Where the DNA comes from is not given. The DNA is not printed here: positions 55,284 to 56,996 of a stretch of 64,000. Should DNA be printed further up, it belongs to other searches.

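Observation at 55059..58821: Candidate novel RiPP cassette: precursor peptide, radical SAM/SPASM maturase, M50 membrane protease and a second radical SAM enzyme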

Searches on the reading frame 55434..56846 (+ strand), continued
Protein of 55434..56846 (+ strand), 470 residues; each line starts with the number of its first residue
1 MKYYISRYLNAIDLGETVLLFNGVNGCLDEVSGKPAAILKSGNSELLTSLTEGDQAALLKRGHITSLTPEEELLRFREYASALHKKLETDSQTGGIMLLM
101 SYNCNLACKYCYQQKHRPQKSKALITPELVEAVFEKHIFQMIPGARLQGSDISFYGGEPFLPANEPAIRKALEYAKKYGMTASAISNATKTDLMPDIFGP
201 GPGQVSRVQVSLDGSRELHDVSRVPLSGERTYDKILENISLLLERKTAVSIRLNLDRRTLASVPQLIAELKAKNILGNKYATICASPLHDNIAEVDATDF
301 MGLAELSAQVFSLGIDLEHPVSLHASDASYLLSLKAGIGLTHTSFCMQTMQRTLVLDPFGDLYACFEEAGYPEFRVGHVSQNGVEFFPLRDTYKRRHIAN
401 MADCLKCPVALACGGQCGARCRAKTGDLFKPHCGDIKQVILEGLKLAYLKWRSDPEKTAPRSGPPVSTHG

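Call 56: fold_search(model_id=the predicted structure, library=pdb)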
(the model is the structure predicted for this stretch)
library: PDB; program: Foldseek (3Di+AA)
matches with E <= 10: 1399; with E <= 0.001: 73
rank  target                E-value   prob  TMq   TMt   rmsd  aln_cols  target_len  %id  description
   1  5why_B                1.7e-18  1.00  0.60  0.66   9.1       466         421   16  Structural Insights into Thioether Bond Formation in the Biosynthesis of Sactipeptides (released 2017-07-26)
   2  5why_A                3.5e-17  1.00  0.61  0.68   9.2       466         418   16  Structural Insights into Thioether Bond Formation in the Biosynthesis of Sactipeptides (released 2017-07-26)
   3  5wgg_A                5.6e-17  1.00  0.64  0.68   6.8       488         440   16  Structural Insights into Thioether Bond Formation in the Biosynthesis of Sactipeptides (released 2017-07-26)
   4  8vpo                  6.5e-16  1.00  0.58  0.60   6.8       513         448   18  X-Ray Crystal Structure of TigE from Paramaledivibacter caminithermalis (released 2024-02-07)
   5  4k37_B                1.5e-14  1.00  0.52  0.65   6.3       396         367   19  Native anSMEcpe with bound AdoMet (released 2013-05-08)
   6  4k39_B                5.9e-14  1.00  0.51  0.64   6.3       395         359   19  Native anSMEcpe with bound AdoMet and Cp18Cys peptide (released 2013-05-08)
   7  4k37_A                7.9e-14  1.00  0.49  0.61   6.6       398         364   19  Native anSMEcpe with bound AdoMet (released 2013-05-08)
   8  4k36_A                1.1e-13  1.00  0.52  0.62   6.0       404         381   19  His6 tagged anSMEcpe with bound AdoMet (released 2013-05-08)
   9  4k36_B                2.3e-13  1.00  0.54  0.67   5.9       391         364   18  His6 tagged anSMEcpe with bound AdoMet (released 2013-05-08)
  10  4k38_A                2.9e-13  1.00  0.53  0.66   6.0       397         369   19  Native anSMEcpe with bound AdoMet and Kp18Cys peptide (released 2013-05-08)
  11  4k38_B                3.0e-13  1.00  0.53  0.66   6.0       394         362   18  Native anSMEcpe with bound AdoMet and Kp18Cys peptide (released 2013-05-08)
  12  4k39_A                3.4e-13  1.00  0.52  0.66   6.0       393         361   18  Native anSMEcpe with bound AdoMet and Cp18Cys peptide (released 2013-05-08)
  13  5v1t_A                1.2e-10  1.00  0.46  0.48  14.5       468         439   14  Crystal structure of Streptococcus suis SuiB bound to precursor peptide SuiA (released 2017-08-30)
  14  5v1q_B                1.3e-10  1.00  0.43  0.45  14.2       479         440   13  Crystal structure of Streptococcus suis SuiB (released 2017-08-30)
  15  5v1s_A                1.5e-10  1.00  0.45  0.49  15.2       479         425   15  Crystal structure of Streptococcus suis SuiB bound to S-adenosylmethionine (released 2017-08-30)
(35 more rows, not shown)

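Call 75: search_protein_families(library=pfam, proteins=[L081:5146-5886:+, L083:5218-5976:+, L083:8542-9555:+, L118:3155-5020:+, L119:4298-6286:+], max_evalue=0.01)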
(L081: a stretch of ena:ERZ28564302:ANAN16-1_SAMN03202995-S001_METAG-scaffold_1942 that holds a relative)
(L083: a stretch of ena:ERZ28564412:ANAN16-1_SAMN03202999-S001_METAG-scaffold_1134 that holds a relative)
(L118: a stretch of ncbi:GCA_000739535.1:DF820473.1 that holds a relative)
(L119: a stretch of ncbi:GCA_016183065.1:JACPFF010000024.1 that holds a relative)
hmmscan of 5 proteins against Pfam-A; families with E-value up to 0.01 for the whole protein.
L081:5146-5886:+ (246 aa): 12 families
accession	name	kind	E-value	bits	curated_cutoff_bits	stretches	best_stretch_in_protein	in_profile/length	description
PF07719.23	TPR_2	-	3.1e-12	46.1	27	2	188-216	4-32/34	Tetratricopeptide repeat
PF00515.34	TPR_1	-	3.5e-11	42.8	27.8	2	151-182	2-33/34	Tetratricopeptide repeat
PF13432.12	TPR_16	-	5.6e-07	30.3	32.7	0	163-216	10-62/65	Tetratricopeptide repeat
PF13181.12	TPR_8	-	5.3e-06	26.6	25.7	0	189-216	5-32/34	Tetratricopeptide repeat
PF13174.12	TPR_6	-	8.6e-06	26.5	26.3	0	64-89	6-32/33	Tetratricopeptide repeat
PF25060.1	ARM_TT21_2nd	-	0.0001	22.3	27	1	173-220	46-91/270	Tetratricopeptide repeat protein 21 second ARM domain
PF13428.12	TPR_14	-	0.00023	22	23.5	0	193-215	9-31/44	Tetratricopeptide repeat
PF10300.15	Iml2-TPR_39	-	0.00059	19.1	22.2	1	69-211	242-363/467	Iml2/Tetratricopeptide repeat protein 39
PF14559.12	TPR_19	-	0.0011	19.7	25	0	161-209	2-49/68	Tetratricopeptide repeat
PF13414.12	TPR_11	-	0.0016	18.5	26.8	0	194-216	3-25/42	TPR repeat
PF24575.1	TPR_Slam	-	0.0017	19.2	35.2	0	68-128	19-79/104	Surface lipoprotein assembly modifier, N-terminal TPR repeats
PF13424.12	TPR_12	-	0.0033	18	30.1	0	152-215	5-75/77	Tetratricopeptide repeat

L083:5218-5976:+ (252 aa): 2 families
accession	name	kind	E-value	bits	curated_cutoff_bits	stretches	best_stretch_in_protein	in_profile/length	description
PF07719.23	TPR_2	-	0.0044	17.5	27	0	188-219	2-33/34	Tetratricopeptide repeat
PF12895.13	ANAPC3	-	0.0081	16.9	27.2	0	156-212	26-81/82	Anaphase-promoting complex, cyclosome, subunit 3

L083:8542-9555:+ (337 aa): 0 families

L118:3155-5020:+ (621 aa): 1 family
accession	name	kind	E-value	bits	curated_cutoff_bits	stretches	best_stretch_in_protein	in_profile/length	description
PF05343.19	Peptidase_M42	-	0.00076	19.1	23.2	1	155-224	120-190/292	M42 glutamyl aminopeptidase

L119:4298-6286:+ (662 aa): 2 families
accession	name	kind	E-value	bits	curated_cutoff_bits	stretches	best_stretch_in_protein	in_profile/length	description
PF05343.19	Peptidase_M42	-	1.6e-05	24.6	23.2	1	180-274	128-223/292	M42 glutamyl aminopeptidase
PF10026.15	DUF2268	-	0.00021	21.3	23.6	1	479-623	58-188/195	Predicted Zn-dependent protease (DUF2268)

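Call 86: search_protein_families(library=padloc, proteins=[window:55434-56846:+], max_evalue=0.001)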
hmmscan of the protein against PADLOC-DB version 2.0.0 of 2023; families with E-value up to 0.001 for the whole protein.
window:55434-56846:+ (470 aa): 3 families
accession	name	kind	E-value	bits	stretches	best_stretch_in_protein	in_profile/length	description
PDLC02903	pVip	-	2.3e-14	51.5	1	100-254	6-142/257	Viperins not associated with kinases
PDLC02904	pVip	-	9.7e-13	46.2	1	99-244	8-140/262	Viperins associated with kinases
PDLC02905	pVip-kinase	-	0.00071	16.9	1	99-190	187-271/474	Viperin-kinase fusion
